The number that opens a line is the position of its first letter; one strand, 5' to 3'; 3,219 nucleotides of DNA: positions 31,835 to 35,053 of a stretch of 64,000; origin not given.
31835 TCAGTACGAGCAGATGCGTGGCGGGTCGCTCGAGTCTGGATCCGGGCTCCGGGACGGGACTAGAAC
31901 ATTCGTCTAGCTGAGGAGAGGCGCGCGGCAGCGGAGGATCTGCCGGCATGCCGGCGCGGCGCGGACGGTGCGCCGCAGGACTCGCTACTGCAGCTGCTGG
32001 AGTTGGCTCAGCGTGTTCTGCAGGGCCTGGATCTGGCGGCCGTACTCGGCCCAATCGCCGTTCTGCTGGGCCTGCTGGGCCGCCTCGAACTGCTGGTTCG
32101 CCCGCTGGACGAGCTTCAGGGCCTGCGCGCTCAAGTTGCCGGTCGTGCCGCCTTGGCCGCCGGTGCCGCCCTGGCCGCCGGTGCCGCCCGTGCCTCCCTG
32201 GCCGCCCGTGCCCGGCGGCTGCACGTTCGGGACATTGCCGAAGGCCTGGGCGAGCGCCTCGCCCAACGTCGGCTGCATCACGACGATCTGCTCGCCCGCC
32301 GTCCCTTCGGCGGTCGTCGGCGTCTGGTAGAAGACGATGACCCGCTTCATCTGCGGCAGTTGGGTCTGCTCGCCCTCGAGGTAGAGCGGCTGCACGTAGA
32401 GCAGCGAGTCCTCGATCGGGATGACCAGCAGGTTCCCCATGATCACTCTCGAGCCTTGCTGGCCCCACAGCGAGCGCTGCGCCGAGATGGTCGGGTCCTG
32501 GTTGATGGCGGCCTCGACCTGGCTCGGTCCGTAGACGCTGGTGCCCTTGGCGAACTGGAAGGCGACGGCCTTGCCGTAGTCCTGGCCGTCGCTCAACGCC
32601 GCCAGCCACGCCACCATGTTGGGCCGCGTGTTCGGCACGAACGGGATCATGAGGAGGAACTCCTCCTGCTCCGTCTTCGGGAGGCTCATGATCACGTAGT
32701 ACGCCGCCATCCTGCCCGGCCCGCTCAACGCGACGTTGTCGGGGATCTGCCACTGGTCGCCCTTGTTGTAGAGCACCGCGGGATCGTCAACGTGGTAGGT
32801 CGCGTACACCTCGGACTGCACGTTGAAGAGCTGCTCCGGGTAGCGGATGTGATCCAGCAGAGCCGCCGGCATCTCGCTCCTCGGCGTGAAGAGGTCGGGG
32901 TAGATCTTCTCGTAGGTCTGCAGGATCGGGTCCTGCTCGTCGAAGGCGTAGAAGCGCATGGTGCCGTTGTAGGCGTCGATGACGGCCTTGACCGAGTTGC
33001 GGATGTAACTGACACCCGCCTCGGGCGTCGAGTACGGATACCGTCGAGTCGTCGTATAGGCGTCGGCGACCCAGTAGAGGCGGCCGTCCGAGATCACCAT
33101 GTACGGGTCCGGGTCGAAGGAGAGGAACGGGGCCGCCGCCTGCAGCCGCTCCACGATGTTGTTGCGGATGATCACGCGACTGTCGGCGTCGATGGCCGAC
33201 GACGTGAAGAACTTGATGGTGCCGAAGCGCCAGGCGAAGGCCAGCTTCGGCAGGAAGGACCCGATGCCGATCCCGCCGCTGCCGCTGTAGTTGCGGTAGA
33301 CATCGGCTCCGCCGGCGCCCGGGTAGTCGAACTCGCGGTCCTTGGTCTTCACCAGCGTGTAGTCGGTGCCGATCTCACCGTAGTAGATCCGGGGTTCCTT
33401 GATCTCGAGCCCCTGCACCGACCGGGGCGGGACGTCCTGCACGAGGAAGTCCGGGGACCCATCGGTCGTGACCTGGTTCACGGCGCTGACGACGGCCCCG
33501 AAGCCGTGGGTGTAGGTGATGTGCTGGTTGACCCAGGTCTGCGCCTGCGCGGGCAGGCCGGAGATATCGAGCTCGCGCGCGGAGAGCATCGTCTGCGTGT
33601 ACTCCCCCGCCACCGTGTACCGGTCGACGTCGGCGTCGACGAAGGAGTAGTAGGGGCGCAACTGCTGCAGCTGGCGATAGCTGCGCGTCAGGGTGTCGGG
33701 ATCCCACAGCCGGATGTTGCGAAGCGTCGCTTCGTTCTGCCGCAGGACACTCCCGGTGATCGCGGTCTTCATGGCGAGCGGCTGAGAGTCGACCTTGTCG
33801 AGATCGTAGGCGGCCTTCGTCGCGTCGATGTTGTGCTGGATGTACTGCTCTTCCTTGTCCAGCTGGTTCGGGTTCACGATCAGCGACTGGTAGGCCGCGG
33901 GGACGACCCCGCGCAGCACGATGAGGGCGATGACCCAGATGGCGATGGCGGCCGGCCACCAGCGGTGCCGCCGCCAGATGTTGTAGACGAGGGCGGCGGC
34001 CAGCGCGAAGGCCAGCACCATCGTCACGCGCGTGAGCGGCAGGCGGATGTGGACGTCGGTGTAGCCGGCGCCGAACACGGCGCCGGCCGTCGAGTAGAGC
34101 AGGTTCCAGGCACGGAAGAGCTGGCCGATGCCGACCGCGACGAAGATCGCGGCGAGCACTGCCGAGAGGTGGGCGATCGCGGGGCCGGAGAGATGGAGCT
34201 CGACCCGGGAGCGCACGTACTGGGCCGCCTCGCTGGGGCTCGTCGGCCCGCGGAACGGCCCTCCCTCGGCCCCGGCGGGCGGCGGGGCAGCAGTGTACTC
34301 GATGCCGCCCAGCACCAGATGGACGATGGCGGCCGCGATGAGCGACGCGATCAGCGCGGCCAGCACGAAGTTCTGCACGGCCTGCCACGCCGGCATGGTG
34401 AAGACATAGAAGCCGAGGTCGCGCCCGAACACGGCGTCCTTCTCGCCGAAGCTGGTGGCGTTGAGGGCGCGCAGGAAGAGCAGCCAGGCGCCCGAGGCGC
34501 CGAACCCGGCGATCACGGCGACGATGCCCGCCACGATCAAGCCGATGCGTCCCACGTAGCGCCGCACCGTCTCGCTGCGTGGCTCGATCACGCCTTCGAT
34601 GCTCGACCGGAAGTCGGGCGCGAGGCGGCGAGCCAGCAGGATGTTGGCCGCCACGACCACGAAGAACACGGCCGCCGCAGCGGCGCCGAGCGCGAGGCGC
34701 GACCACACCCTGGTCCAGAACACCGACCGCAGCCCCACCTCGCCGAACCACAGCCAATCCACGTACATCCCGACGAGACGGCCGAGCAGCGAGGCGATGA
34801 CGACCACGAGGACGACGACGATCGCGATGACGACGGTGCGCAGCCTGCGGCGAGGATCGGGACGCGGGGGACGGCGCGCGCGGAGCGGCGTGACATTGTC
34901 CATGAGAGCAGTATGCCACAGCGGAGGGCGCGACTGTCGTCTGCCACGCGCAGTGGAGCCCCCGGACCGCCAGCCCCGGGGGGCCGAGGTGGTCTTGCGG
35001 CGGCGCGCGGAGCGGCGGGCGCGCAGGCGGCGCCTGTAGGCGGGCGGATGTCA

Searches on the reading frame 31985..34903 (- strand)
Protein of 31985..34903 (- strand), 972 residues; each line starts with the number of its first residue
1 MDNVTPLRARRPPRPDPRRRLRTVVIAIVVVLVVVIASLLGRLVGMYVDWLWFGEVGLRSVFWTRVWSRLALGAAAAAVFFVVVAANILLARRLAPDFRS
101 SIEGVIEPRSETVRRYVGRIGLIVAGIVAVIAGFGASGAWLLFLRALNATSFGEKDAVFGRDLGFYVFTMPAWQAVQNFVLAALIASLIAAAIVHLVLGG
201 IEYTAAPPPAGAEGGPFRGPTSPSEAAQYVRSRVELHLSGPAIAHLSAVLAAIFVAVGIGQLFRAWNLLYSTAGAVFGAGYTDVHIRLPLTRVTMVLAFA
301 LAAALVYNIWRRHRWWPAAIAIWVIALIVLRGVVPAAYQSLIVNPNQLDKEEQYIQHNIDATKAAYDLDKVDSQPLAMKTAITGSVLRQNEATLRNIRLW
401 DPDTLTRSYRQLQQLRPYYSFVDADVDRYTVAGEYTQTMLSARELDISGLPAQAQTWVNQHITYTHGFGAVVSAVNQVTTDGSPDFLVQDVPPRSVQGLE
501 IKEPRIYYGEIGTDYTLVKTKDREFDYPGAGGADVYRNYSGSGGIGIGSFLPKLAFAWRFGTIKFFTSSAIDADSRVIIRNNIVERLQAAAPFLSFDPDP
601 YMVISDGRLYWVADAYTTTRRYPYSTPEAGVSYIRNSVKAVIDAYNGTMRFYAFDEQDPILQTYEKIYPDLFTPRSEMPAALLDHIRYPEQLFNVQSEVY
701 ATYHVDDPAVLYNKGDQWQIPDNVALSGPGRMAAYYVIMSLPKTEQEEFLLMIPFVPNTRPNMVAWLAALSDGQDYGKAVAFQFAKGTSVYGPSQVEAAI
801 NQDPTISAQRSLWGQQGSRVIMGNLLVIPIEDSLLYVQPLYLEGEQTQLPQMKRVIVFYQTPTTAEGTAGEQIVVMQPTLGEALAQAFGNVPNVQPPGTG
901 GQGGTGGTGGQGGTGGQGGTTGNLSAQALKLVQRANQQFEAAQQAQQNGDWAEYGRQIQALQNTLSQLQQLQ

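Call 23: find_encoding_contigs(protein=window:31985-34903:-, flank=10000, max_places=1)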
Protein window:31985-34903:- (972 aa): 1 contig read that carries it; 1 place shown.
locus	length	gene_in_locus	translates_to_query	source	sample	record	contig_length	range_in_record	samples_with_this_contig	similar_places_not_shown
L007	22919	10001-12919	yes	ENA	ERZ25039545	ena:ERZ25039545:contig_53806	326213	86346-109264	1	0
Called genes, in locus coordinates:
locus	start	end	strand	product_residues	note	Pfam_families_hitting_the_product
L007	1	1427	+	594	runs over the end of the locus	PF00111:Fer2, PF17650:RACo_linker, PF17651:Raco_middle, PF14574:RACo_C_ter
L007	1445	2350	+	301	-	PF00892:EamA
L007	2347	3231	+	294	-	PF00892:EamA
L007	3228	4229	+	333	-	PF00892:EamA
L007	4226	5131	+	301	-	PF00892:EamA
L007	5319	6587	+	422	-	PF00202:Aminotran_3, PF00155:Aminotran_1_2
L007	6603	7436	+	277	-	PF05853:BKACE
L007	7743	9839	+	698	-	PF13185:GAF_2 (weak), PF01590:GAF, PF13185:GAF_2, PF13492:GAF_3, PF00990:GGDEF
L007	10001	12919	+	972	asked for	-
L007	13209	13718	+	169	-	PF07963:N_methyl (weak)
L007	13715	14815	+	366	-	-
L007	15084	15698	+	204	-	-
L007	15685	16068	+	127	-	-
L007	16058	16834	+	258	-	-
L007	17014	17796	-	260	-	PF03649:UPF0014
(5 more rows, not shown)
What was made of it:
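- The window carries a prepilin-like gene cluster and a GAF-GGDEF gene (call 23).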
